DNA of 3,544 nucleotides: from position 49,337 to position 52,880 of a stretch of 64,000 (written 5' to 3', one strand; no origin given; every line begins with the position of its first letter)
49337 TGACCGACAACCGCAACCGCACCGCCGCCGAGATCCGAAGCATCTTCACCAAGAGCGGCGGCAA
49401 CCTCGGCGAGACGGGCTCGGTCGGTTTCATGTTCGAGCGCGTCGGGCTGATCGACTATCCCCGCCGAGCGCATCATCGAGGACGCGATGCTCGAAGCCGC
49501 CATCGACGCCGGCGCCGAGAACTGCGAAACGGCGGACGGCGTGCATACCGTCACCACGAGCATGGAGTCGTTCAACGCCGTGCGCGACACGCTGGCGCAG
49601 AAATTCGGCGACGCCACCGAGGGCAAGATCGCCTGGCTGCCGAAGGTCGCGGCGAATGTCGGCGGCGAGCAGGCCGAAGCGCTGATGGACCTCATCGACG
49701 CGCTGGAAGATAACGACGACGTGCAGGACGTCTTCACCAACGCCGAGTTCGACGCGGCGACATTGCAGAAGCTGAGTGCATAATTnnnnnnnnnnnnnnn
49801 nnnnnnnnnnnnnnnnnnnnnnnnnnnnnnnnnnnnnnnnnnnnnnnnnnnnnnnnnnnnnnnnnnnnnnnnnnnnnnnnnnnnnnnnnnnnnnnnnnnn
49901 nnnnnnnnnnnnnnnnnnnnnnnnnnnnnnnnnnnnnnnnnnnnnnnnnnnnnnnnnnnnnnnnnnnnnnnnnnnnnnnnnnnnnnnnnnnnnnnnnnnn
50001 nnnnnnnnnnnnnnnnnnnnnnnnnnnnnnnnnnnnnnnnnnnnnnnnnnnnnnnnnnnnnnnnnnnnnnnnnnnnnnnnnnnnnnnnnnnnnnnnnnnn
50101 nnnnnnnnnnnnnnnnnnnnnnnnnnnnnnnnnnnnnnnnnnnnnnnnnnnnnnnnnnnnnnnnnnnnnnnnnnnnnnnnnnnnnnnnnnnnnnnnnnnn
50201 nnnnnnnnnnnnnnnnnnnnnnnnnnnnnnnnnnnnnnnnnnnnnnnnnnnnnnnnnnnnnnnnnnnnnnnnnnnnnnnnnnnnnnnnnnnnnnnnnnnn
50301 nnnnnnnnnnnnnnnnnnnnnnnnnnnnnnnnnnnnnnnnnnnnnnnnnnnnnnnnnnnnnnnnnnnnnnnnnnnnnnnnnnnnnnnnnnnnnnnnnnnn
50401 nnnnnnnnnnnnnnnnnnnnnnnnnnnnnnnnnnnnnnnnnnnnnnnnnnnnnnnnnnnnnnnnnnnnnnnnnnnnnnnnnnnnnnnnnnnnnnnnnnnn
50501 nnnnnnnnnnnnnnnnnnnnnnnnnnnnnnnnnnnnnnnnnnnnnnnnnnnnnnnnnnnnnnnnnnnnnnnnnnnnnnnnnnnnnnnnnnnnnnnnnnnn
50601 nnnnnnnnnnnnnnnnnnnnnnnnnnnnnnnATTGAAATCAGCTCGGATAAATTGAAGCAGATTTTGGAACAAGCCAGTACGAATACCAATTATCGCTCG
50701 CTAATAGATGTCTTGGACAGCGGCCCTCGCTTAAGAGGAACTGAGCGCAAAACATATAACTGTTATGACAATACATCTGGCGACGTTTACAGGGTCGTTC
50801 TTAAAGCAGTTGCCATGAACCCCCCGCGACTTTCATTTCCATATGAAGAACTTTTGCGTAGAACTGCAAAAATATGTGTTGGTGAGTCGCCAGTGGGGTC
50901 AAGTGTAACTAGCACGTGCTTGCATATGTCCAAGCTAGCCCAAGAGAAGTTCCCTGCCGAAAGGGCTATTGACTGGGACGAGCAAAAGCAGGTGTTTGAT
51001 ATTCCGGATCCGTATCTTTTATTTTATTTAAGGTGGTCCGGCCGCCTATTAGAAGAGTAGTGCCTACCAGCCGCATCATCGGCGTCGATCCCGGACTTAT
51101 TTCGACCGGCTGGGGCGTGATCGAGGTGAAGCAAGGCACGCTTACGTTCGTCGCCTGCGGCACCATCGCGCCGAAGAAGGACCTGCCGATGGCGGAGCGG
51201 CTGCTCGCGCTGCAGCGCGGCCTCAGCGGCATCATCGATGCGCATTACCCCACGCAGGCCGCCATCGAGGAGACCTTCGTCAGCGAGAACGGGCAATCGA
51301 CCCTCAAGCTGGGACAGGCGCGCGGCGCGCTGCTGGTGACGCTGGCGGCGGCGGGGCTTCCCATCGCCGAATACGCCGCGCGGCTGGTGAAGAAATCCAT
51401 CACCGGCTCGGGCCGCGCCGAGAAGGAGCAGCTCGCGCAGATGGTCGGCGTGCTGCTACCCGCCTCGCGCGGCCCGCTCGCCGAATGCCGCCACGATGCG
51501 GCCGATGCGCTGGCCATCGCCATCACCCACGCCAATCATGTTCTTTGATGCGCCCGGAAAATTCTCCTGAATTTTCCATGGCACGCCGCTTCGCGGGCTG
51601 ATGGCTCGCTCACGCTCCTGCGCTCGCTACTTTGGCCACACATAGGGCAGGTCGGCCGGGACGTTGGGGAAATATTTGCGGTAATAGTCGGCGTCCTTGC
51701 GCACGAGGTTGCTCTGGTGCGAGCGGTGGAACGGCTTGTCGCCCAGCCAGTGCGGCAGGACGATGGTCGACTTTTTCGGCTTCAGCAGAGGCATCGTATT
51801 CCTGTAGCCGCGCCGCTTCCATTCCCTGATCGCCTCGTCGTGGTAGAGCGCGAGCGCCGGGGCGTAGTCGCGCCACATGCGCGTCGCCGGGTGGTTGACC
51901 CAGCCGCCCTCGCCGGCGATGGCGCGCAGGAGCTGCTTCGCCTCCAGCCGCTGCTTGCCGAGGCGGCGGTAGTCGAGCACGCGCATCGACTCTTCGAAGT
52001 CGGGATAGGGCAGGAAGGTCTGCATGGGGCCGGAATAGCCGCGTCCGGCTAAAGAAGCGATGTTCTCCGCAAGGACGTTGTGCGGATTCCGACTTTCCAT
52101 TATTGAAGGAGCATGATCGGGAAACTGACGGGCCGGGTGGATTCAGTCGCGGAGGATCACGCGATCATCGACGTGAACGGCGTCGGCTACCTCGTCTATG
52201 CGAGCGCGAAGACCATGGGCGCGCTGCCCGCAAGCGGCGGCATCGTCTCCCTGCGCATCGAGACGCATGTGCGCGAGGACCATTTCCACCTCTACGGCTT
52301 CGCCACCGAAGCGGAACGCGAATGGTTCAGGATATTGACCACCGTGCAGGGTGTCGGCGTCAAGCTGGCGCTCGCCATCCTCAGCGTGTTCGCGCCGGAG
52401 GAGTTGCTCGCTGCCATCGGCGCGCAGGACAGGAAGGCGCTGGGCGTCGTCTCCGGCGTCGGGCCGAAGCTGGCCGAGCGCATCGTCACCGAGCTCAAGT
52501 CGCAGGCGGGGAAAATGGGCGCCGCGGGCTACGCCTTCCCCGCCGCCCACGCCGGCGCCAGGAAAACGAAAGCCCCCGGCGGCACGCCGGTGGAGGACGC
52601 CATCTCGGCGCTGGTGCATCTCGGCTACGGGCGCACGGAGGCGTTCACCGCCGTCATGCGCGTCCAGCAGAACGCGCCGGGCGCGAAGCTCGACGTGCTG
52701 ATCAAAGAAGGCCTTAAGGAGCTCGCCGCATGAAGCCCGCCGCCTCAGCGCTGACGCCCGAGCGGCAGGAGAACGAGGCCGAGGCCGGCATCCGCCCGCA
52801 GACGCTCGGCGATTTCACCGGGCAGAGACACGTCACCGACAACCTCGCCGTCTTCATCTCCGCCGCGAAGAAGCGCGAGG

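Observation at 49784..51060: Single low-GC orphan P-loop NTPase gene spliced seamlessly into the yebC-ruvCAB operon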

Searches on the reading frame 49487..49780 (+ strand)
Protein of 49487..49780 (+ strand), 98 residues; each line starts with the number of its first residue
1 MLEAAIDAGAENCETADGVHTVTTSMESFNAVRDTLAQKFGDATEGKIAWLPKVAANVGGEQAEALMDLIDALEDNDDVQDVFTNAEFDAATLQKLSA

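Call 4: search_protein_families(library=pfam, proteins=[window:49487-49780:+], max_evalue=0.1)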
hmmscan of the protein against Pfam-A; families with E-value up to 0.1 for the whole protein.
window:49487-49780:+ (98 aa): 3 families
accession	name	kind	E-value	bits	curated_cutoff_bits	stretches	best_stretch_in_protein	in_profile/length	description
PF01709.26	Transcrip_reg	-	2.7e-21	76.4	27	1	1-86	71-160/160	TACO1/YebC second and third domain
PF24219.2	DUF7438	-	0.0035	18.1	25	1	61-92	4-35/57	Family of unknown function (DUF7438)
PF11867.13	T1RH-like_C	-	0.089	12.6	26.8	1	13-97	80-153/329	Type I restriction enzyme HindI endonuclease subunit-like, C-terminal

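Call 87: find_encoding_contigs(protein=window:49487-49780:+, flank=3000, max_places=6)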
Protein window:49487-49780:+ (98 aa): 1 contig read that carries it; 1 place shown.
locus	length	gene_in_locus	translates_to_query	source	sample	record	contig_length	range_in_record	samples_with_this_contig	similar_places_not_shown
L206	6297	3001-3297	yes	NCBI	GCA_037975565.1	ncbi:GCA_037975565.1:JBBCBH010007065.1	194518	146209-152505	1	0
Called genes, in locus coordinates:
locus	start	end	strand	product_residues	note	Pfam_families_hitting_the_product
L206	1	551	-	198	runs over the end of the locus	PF06081:ArAE_1, PF13515:FUSC_2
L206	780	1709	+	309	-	-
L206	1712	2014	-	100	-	-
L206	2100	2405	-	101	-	-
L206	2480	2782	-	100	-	-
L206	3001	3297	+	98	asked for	PF01709:Transcrip_reg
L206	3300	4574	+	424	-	-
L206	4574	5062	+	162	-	PF02075:RuvC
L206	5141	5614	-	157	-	PF03013:Pyr_excise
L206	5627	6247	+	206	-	PF01330:RuvA_N, PF14520:HHH_5, PF07499:RuvA_C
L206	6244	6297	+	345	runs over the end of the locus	PF05496:RuvB_N, PF00004:AAA, PF07728:AAA_5 (weak), PF17864:AAA_lid_4, PF05491:WHD_RuvB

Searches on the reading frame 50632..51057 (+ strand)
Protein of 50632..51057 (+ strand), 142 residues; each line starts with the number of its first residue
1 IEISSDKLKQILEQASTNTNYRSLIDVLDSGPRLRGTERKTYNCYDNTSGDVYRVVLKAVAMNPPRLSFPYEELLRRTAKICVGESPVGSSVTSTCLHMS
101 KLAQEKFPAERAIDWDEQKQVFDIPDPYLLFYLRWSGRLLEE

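Call 67: predict_structure(alignment_id=A3)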
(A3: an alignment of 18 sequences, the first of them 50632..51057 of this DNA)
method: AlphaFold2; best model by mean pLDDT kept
length: 142 residues; sequences in the alignment: 18
mean_pLDDT: 86.7   pTM: 0.83
mean pLDDT of the five models: 86.7, 83.6, 75.8, 59.3, 52.9
residues with pLDDT >= 90: 79; 70-90: 49; 50-70: 14; < 50: 0
segments of 3 or more residues with pLDDT < 50: none
pLDDT, mean of each block of 10 residues (from residue 1): 75 70 88 64 94 95 90 96 94 93 88 91 91 88 78
secondary structure, 60 per line:
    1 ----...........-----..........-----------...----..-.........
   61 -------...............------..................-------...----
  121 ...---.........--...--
elements in order: H5-15 H21-30 E42-44 H52-60 E68-70 H71-81 H89-106 E114-116 E121-123 H127-135

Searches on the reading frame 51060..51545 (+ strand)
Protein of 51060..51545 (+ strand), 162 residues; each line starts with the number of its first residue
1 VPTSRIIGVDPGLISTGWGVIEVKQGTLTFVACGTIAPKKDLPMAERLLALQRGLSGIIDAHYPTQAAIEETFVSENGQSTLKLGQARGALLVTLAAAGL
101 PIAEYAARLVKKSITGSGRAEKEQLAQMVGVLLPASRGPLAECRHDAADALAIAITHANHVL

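Call 4: search_protein_families(library=pfam, proteins=[window:51060-51545:+], max_evalue=0.1)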
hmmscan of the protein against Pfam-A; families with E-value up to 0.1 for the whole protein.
window:51060-51545:+ (162 aa): 1 family
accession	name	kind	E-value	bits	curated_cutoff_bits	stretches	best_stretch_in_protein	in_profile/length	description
PF02075.23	RuvC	-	1.8e-41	141.9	22.2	1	6-157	1-148/148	Crossover junction endodeoxyribonuclease RuvC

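Call 18: find_related_loci(query=window:51060-51545:+, collection=genome_contigs, flank=4000)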
Query window:51060-51545:+ (162 aa) in genome_contigs; peptide patterns used: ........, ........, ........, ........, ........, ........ (x = any residue, [..] = any of these).
488 stretches matched a pattern; 230 encode a relative of the query (tblastn E <= 1e-3); the best 80 are kept; 80 distinct loci.
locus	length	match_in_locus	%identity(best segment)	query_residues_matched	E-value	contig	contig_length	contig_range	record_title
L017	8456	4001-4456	54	5-160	2e-45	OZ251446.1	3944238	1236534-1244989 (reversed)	MAG: Alphaproteobacteria bacterium isolate 4a82845b-346e-4bd1-b170-acd391575f3a genome assembly, chromosome: 1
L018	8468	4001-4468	47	2-160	1e-42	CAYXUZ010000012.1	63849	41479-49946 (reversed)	MAG TPA_asm: uncultured Ardenticatenaceae bacterium isolate binchicken_co179_187 genome assembly, contig: NODE_1538_leng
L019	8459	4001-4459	48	5-160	9e-43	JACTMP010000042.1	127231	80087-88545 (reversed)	MAG: Chloroflexota bacterium isolate BJ8 scaffold_117, whole genome shotgun sequence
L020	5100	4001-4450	53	6-159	4e-42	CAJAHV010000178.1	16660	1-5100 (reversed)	MAG: uncultured Alphaproteobacteria bacterium isolate Loc090402-4m_bin-0301 genome assembly, contig: bin-0301:178/457, w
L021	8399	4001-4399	54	2-134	3e-42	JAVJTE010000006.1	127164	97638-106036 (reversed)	MAG: Rhodospirillales bacterium isolate G1-WW12-34 k141_15236, whole genome shotgun sequence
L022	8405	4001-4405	54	5-139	1e-41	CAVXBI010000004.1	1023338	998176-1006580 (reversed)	MAG: uncultured Alphaproteobacteria bacterium isolate MFD03399.bin.1.164 genome assembly, contig: contig_5149, whole gen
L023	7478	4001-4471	46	1-160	3e-41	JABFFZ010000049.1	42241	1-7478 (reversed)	MAG: Chloroflexota bacterium isolate CFX8 c_000000000049, whole genome shotgun sequence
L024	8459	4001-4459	47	5-160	6e-41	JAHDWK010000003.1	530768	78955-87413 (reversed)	MAG: Anaerolineae bacterium isolate CHL1 NODE_20_length_530768_cov_205.996876, whole genome shotgun sequence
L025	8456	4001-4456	48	5-159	1e-40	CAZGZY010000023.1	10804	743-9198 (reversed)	MAG TPA_asm: uncultured Candidatus Saccharimonadales bacterium isolate SRP200132_co1_597 genome assembly, contig: NODE_1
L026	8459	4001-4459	47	5-160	6e-41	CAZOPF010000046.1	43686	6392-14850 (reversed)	MAG TPA_asm: uncultured Ardenticatenaceae bacterium isolate binchicken_co274_488 genome assembly, contig: NODE_2241_leng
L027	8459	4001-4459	46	5-160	1e-40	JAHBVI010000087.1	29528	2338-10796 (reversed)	MAG: Anaerolineae bacterium isolate ACE_CHL11 CHL11_87, whole genome shotgun sequence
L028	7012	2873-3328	49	5-161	2e-39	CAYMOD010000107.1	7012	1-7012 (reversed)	MAG TPA_asm: uncultured Rhodobacterales bacterium isolate SRP220891_co3_47 genome assembly, contig: NODE_19829_length_70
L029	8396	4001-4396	54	6-137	4e-39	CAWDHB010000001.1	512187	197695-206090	MAG: uncultured Alphaproteobacteria bacterium isolate MFD04651.bin.2.90 genome assembly, contig: contig_12810, whole gen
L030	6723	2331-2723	49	3-133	9e-37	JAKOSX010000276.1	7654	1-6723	MAG: Bacillota bacterium isolate all_metabat.182_sub k201_2111702, whole genome shotgun sequence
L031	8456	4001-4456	44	5-159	4e-36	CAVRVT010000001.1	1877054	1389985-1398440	MAG: uncultured Acidobacteriota bacterium isolate MFD02199.bin.1.6 genome assembly, contig: contig_1910, whole genome sh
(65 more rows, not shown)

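Call 83: find_encoding_contigs(protein=window:51060-51545:+, flank=4000, max_places=6)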
Protein seq(162 aa) (162 aa): 3 contigs read that carry it; 2 places shown.
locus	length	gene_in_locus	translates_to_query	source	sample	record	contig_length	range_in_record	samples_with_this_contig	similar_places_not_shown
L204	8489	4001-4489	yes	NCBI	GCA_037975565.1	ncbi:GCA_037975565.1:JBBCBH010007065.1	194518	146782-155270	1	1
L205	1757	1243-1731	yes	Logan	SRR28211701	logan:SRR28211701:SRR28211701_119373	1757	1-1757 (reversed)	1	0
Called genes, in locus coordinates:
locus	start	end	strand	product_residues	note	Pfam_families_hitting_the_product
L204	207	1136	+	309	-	-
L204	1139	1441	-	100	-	-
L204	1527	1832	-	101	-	-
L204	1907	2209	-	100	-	-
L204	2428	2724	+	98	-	PF01709:Transcrip_reg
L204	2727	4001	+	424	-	-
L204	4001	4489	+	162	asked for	PF02075:RuvC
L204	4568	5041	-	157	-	PF03013:Pyr_excise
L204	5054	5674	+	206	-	PF01330:RuvA_N, PF14520:HHH_5, PF07499:RuvA_C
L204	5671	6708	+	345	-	PF05496:RuvB_N, PF00004:AAA, PF07728:AAA_5 (weak), PF17864:AAA_lid_4, PF05491:WHD_RuvB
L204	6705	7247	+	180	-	PF12883:DUF3828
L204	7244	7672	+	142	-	PF13279:4HBT_2, PF03061:4HBT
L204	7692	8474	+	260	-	PF01618:MotA_ExbB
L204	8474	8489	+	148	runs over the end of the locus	PF02472:ExbD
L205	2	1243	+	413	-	?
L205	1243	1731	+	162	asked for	PF02075:RuvC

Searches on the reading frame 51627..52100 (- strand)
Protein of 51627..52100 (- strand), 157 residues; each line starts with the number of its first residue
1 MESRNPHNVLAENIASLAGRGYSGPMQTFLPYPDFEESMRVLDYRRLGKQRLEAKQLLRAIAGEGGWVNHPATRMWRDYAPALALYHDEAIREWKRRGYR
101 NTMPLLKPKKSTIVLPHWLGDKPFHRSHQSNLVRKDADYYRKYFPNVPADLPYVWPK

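Call 4: search_protein_families(library=pfam, proteins=[window:51627-52100:-], max_evalue=0.1)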
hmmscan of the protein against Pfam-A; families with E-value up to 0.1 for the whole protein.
window:51627-52100:- (157 aa): 1 family
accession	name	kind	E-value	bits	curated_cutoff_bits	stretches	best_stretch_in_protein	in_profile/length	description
PF03013.19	Pyr_excise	-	5.3e-23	81.6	23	1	26-105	1-79/81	Pyrimidine dimer DNA glycosylase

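Call 6: search_protein_families(library=ncbifam, proteins=[window:51627-52100:-], max_evalue=0.1)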
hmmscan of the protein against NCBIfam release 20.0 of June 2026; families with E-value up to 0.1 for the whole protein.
window:51627-52100:- (157 aa): 1 family
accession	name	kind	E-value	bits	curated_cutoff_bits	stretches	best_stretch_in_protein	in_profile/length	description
NF038085.1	MSMEG_6728_fam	subfamily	5.4e-48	162.7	100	2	26-103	1-79/149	MSMEG_6728 family protein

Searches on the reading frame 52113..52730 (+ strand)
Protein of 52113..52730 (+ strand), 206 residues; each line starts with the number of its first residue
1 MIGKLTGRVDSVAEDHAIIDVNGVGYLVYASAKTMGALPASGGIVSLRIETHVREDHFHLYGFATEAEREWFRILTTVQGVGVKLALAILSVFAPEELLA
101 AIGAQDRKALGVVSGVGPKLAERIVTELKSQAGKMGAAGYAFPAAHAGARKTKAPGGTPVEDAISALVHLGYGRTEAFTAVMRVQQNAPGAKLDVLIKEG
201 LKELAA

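Call 4: search_protein_families(library=pfam, proteins=[window:52113-52730:+], max_evalue=0.1)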
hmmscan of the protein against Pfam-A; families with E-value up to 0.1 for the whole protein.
window:52113-52730:+ (206 aa): 6 families
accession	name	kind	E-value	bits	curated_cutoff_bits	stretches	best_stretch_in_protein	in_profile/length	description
PF01330.27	RuvA_N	-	1.4e-19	70.4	23.6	1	1-62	1-61/61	RuvA N terminal domain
PF14520.12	HHH_5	-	1.2e-12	48.5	27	1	72-129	1-56/57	Helix-hairpin-helix domain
PF07499.19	RuvA_C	-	1.1e-10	42.2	24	1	159-204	2-46/47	RuvA, C-terminal domain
PF00633.29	HHH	-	0.00085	19.5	24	0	113-125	16-28/30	Helix-hairpin-helix motif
PF12826.13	HHH_2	-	0.015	15.8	27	0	101-126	28-53/64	Helix-hairpin-helix motif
PF12836.13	HHH_3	-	0.052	14.1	27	0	110-126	16-32/65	Helix-hairpin-helix motif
